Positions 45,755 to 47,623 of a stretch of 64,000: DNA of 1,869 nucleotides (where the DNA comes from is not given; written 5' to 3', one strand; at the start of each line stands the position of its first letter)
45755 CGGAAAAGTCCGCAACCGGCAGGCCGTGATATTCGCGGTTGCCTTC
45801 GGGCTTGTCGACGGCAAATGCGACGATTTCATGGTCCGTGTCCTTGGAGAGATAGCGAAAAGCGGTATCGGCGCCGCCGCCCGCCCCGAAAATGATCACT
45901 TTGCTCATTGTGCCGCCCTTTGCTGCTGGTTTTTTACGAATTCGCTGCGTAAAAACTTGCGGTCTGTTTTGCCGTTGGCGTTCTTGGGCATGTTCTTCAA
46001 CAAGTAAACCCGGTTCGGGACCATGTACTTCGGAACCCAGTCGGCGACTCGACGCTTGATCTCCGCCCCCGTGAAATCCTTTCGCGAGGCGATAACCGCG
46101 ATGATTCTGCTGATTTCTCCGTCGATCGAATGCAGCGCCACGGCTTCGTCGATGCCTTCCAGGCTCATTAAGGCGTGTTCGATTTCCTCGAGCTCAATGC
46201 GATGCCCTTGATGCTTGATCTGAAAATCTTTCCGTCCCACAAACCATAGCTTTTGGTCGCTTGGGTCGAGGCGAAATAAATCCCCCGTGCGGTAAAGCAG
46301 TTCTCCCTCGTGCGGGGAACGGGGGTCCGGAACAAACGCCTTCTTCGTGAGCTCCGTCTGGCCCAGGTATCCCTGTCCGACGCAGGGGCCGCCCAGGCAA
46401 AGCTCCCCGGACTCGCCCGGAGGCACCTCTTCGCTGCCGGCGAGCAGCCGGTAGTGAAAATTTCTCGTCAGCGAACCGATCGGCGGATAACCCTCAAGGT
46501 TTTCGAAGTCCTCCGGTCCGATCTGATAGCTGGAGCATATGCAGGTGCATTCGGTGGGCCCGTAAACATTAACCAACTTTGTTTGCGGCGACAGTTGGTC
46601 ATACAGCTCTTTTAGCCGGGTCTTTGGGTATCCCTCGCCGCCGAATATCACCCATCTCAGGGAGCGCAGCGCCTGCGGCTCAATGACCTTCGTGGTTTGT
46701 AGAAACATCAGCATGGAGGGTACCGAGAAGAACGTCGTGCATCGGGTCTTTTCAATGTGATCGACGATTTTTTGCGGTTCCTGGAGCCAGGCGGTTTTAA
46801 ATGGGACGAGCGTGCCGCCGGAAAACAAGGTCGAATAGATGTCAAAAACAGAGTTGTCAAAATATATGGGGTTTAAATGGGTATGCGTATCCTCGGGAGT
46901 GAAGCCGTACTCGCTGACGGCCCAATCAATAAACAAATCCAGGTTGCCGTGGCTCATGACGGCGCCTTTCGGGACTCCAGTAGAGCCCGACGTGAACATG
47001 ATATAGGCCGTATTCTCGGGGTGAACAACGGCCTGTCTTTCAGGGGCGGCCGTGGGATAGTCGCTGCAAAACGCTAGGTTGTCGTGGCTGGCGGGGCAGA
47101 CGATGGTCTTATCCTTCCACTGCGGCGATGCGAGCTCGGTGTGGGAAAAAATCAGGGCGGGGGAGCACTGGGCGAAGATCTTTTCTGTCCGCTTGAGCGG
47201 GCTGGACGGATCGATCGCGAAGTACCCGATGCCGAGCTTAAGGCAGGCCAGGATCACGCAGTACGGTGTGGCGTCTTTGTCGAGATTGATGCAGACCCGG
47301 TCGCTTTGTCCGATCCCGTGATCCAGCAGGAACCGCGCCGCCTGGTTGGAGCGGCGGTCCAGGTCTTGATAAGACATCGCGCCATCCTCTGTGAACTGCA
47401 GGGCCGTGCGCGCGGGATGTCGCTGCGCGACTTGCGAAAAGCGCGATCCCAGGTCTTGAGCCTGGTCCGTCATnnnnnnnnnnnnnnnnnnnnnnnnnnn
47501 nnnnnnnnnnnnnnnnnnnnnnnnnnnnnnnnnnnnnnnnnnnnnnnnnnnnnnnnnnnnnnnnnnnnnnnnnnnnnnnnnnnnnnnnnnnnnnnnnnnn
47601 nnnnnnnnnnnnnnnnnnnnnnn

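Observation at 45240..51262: NRPS-like A domain, ACP and ketoreductase fused into a nonulosonic acid operon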

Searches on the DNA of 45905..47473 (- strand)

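Call 59: search_dna_similar(query=L032:2200-5800:+, collection=ecoli_genomes, mode=distant, max_evalue=0.01, max_rows=15)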
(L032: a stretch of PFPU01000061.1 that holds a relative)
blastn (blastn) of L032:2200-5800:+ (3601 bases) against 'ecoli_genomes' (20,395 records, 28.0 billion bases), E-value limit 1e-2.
Records with a match: 23; places in all: 23; records where one place covers at least 80% of the query: 0.
Genomes with a match: 23 of 5426; with a place that covers at least 80% of the query: 0. Places per genome that has any: lowest 1, median 1, highest 1. On chromosomes: 23 places; on plasmids: 0.
Best place of each record, by identity: 60-80% 23.
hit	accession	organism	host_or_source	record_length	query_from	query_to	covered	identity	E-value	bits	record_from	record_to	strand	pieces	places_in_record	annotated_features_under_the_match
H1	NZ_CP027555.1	Escherichia coli strain 2013C-3513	Homo sapiens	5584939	30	205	5%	74.6%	1e-19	110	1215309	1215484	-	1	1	WbqC family protein | DegT/DnrJ/EryC1/StrS family aminotransferase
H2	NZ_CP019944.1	Escherichia coli strain DSM 103246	chicken carcass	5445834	30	205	5%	74.6%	1e-19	110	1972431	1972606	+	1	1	WbqC family protein | DegT/DnrJ/EryC1/StrS family aminotransferase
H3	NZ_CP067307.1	Escherichia coli strain ABW_A19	waste water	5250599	30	205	5%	74.6%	1e-19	110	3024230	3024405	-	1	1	WbqC family protein | DegT/DnrJ/EryC1/StrS family aminotransferase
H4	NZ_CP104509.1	Escherichia coli strain E2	Poultry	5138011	30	205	5%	74.6%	1e-19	110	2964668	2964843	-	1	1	WbqC family protein | DegT/DnrJ/EryC1/StrS family aminotransferase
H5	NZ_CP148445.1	Escherichia coli strain Z1323CEC0010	Chicken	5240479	30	205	5%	74.6%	1e-19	110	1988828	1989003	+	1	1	WbqC family protein | DegT/DnrJ/EryC1/StrS family aminotransferase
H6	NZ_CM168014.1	Escherichia coli strain PEC240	Sus scrofa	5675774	30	205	5%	74.6%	1e-19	110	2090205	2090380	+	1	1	WbqC family protein | DegT/DnrJ/EryC1/StrS family aminotransferase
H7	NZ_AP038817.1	Escherichia coli strain TB4019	Gallus gallus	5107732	30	205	5%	74.6%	1e-19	110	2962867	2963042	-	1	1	WbqC family protein | DegT/DnrJ/EryC1/StrS family aminotransferase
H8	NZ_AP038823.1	Escherichia coli strain TB4328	Gallus gallus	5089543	30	205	5%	74.6%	1e-19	110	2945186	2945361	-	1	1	WbqC family protein | DegT/DnrJ/EryC1/StrS family aminotransferase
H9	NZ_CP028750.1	Escherichia coli strain A25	monkey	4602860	30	205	5%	72.9%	7e-16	97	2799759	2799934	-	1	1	WbqC family protein | DegT/DnrJ/EryC1/StrS family aminotransferase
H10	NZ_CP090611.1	Escherichia coli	pig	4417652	30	205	5%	72.9%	7e-16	97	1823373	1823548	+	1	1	WbqC family protein | DegT/DnrJ/EryC1/StrS family aminotransferase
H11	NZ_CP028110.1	Escherichia coli O121 str. RM8352 strain RM8352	creek sediment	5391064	39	176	4%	72.5%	2e-10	79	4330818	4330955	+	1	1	WbqC family protein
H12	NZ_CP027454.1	Escherichia coli strain 2014C-4423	Homo sapiens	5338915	39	176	4%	72.5%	2e-10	79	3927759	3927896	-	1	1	WbqC family protein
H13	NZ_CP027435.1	Escherichia coli strain 2014C-3599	missing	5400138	39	176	4%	72.5%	2e-10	79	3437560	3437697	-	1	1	WbqC family protein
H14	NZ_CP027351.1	Escherichia coli strain 2014C-3655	missing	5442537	39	176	4%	72.5%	2e-10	79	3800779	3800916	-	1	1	WbqC family protein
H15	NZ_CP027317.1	Escherichia coli strain 2015C-3107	Homo sapiens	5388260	39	176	4%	72.5%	2e-10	79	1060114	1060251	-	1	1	WbqC family protein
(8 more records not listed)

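Call 60: get_annotated_region(hit=H1, flank=12000)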
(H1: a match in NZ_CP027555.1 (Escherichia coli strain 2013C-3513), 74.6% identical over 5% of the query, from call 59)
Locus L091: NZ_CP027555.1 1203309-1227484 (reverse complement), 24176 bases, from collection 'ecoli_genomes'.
description: Escherichia coli strain 2013C-3513 chromosome, complete genome
organism: Escherichia coli strain 2013C-3513 (NCBI taxid 562)
replicon: chromosome; assembly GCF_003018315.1
host: Homo sapiens; source: missing; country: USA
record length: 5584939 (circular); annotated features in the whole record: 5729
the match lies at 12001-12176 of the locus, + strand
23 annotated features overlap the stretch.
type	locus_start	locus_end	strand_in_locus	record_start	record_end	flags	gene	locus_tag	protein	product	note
CDS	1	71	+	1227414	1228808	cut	wcaJ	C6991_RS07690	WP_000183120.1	undecaprenyl-phosphate glucose phosphotransferase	-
CDS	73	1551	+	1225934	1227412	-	wzxC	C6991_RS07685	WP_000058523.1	colanic acid undecaprenyl disphosphate flippase WzxC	-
CDS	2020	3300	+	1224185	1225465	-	wcaK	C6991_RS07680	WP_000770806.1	colanic acid biosynthesis pyruvyl transferase WcaK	-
CDS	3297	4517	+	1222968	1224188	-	wcaL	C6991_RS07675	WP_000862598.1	colanic acid biosynthesis glycosyltransferase WcaL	-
CDS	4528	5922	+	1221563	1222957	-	wcaM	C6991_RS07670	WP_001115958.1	colanic acid biosynthesis protein WcaM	-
CDS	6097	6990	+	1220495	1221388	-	galF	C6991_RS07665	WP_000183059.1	UTP--glucose-1-phosphate uridylyltransferase GalF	-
CDS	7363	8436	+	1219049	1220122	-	rfbB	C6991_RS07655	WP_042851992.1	dTDP-glucose 4,6-dehydratase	-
CDS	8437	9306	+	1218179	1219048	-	rfbA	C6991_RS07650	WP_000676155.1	glucose-1-phosphate thymidylyltransferase RfbA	-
CDS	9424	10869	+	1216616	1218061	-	wzx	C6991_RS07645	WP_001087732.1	O123/O186 family O-antigen flippase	-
CDS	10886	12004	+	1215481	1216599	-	-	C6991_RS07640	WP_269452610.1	DegT/DnrJ/EryC1/StrS family aminotransferase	-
CDS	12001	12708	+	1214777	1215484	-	-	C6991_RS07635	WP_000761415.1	WbqC family protein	-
CDS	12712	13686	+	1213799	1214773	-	-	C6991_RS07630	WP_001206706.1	hypothetical protein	-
CDS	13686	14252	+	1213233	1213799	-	-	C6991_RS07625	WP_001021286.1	GNAT family N-acetyltransferase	-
CDS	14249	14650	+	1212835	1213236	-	-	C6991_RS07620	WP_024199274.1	MaoC family dehydratase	-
CDS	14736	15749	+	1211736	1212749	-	-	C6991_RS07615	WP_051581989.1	glycosyltransferase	-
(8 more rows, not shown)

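Call 61: get_annotated_region(hit=H11, flank=12000)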
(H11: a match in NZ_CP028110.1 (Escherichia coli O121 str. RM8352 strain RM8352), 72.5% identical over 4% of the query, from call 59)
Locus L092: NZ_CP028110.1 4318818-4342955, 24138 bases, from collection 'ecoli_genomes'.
description: Escherichia coli O121 str. RM8352 chromosome, complete genome
organism: Escherichia coli O121 str. RM8352 strain RM8352 (NCBI taxid 1055543)
replicon: chromosome; assembly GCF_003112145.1
host: -; source: creek sediment; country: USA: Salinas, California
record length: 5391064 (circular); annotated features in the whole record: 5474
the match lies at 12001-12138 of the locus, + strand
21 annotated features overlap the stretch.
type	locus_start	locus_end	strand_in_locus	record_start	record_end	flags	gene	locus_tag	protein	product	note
CDS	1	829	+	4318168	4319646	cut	wzxC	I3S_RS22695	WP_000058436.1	colanic acid undecaprenyl disphosphate flippase WzxC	-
CDS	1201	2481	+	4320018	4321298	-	wcaK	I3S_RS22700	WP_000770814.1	colanic acid biosynthesis pyruvyl transferase WcaK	-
CDS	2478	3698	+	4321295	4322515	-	wcaL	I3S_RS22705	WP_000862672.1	colanic acid biosynthesis glycosyltransferase WcaL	-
CDS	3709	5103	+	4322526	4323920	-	wcaM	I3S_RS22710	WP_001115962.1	colanic acid biosynthesis protein WcaM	-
CDS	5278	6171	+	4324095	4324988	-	galF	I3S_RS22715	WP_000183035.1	UTP--glucose-1-phosphate uridylyltransferase GalF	-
CDS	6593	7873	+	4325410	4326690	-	tviB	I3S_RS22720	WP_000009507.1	Vi polysaccharide biosynthesis UDP-N-acetylglucosamine C-6 dehydrogenase TviB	-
CDS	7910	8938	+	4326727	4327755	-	-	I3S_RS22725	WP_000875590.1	NAD-dependent epimerase/dehydratase family protein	-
CDS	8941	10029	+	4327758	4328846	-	rfbB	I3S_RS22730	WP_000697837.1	dTDP-glucose 4,6-dehydratase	-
CDS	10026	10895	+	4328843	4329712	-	rfbA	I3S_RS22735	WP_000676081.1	glucose-1-phosphate thymidylyltransferase RfbA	-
CDS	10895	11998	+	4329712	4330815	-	-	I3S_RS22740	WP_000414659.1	DegT/DnrJ/EryC1/StrS family aminotransferase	-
CDS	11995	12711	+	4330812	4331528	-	-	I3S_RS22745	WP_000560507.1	WbqC family protein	-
CDS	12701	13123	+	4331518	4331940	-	-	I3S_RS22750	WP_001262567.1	GNAT family N-acetyltransferase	-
CDS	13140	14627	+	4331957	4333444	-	wzx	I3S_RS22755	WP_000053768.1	O121 family O-antigen flippase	-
CDS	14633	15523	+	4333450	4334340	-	-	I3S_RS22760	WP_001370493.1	glycosyltransferase family 2 protein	-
CDS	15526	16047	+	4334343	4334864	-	-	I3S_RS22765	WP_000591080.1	serine O-acetyltransferase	-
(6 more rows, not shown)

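Call 68: get_annotated_region(hit=H9, flank=9000)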
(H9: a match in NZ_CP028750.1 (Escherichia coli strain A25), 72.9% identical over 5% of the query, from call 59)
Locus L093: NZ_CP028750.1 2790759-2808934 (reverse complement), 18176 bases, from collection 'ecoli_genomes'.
description: Escherichia coli strain A25 chromosome, complete genome
organism: Escherichia coli strain A25 (NCBI taxid 562)
replicon: chromosome; assembly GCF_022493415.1
host: monkey; source: feces; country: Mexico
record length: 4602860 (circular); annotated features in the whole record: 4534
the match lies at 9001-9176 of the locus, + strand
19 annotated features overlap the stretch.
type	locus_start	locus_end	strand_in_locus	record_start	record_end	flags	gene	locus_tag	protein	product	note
CDS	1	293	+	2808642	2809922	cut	wcaK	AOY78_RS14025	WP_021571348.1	colanic acid biosynthesis pyruvyl transferase WcaK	-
CDS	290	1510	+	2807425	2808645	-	wcaL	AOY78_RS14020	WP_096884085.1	colanic acid biosynthesis glycosyltransferase WcaL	-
CDS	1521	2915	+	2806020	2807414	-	wcaM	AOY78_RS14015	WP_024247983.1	colanic acid biosynthesis protein WcaM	-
CDS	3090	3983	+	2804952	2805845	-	galF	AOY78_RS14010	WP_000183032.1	UTP--glucose-1-phosphate uridylyltransferase GalF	-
CDS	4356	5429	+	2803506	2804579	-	rfbB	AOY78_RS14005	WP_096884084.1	dTDP-glucose 4,6-dehydratase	-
CDS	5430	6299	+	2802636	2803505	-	rfbA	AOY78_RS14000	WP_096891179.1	glucose-1-phosphate thymidylyltransferase RfbA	-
CDS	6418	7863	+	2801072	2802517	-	wzx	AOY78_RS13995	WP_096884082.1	O123/O186 family O-antigen flippase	-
CDS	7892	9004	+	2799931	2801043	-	-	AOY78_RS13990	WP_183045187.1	DegT/DnrJ/EryC1/StrS family aminotransferase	-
CDS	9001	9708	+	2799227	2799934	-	-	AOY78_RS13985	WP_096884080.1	WbqC family protein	-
CDS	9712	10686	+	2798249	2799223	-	-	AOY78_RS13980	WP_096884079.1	hypothetical protein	-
CDS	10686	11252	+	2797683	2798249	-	-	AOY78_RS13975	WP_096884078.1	GNAT family N-acetyltransferase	-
CDS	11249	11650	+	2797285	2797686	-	-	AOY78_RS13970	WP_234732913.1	MaoC family dehydratase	-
CDS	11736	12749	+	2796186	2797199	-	-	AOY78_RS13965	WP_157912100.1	glycosyltransferase family 2 protein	-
CDS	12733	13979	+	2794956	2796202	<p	wzy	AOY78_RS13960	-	oligosaccharide repeat unit polymerase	frameshifted; incomplete; partial in the middle of a contig; missing C-terminus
CDS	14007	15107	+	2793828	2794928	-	-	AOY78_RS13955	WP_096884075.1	glycosyltransferase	-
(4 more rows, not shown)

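Call 70: search_dna_similar(query=L046:8950-10000:+, collection=ecoli_genomes, mode=distant, max_evalue=0.01, max_rows=40, rows=spread)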
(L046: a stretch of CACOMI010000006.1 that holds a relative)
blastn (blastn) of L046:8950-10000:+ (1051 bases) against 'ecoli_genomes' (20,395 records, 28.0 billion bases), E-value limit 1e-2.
No match.

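Call 75: search_dna_similar(query=L091:12001-12708:+, collection=ecoli_genomes, mode=distant, max_evalue=0.001, max_rows=30, rows=spread)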
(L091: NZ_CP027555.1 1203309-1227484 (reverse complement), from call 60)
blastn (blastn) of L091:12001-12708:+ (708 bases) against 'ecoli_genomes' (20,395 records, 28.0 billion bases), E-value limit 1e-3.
Records with a match: 10; places in all: 10; records where one place covers at least 80% of the query: 10.
Genomes with a match: 10 of 5426; with a place that covers at least 80% of the query: 10. Places per genome that has any: lowest 1, median 1, highest 1. On chromosomes: 10 places; on plasmids: 0.
Best place of each record, by identity: >=99% 8; 90-95% 2.
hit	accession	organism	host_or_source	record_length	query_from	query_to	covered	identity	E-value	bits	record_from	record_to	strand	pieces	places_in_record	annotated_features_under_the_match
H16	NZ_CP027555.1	Escherichia coli strain 2013C-3513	Homo sapiens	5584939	1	708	100%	100.0%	0e+0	1278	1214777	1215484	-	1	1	WbqC family protein | DegT/DnrJ/EryC1/StrS family aminotransferase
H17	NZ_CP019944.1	Escherichia coli strain DSM 103246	chicken carcass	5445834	1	708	100%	100.0%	0e+0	1278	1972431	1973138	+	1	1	WbqC family protein | DegT/DnrJ/EryC1/StrS family aminotransferase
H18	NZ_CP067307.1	Escherichia coli strain ABW_A19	waste water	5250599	1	708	100%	100.0%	0e+0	1278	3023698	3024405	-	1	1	WbqC family protein | DegT/DnrJ/EryC1/StrS family aminotransferase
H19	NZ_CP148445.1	Escherichia coli strain Z1323CEC0010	Chicken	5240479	1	708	100%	100.0%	0e+0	1278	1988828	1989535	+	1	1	WbqC family protein | DegT/DnrJ/EryC1/StrS family aminotransferase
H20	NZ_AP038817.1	Escherichia coli strain TB4019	Gallus gallus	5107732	1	708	100%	100.0%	0e+0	1278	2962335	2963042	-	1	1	WbqC family protein | DegT/DnrJ/EryC1/StrS family aminotransferase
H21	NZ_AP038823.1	Escherichia coli strain TB4328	Gallus gallus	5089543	1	708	100%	100.0%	0e+0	1278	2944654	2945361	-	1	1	WbqC family protein | DegT/DnrJ/EryC1/StrS family aminotransferase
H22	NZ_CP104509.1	Escherichia coli strain E2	Poultry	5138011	1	708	100%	99.9%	0e+0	1273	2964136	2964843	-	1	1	WbqC family protein | DegT/DnrJ/EryC1/StrS family aminotransferase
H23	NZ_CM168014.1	Escherichia coli strain PEC240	Sus scrofa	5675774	1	708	100%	99.9%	0e+0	1273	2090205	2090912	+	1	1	WbqC family protein | DegT/DnrJ/EryC1/StrS family aminotransferase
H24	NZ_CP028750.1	Escherichia coli strain A25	monkey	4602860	1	708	100%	94.4%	0e+0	1097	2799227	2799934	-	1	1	WbqC family protein | DegT/DnrJ/EryC1/StrS family aminotransferase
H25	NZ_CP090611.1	Escherichia coli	pig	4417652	1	708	100%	94.4%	0e+0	1097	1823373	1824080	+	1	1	WbqC family protein | DegT/DnrJ/EryC1/StrS family aminotransferase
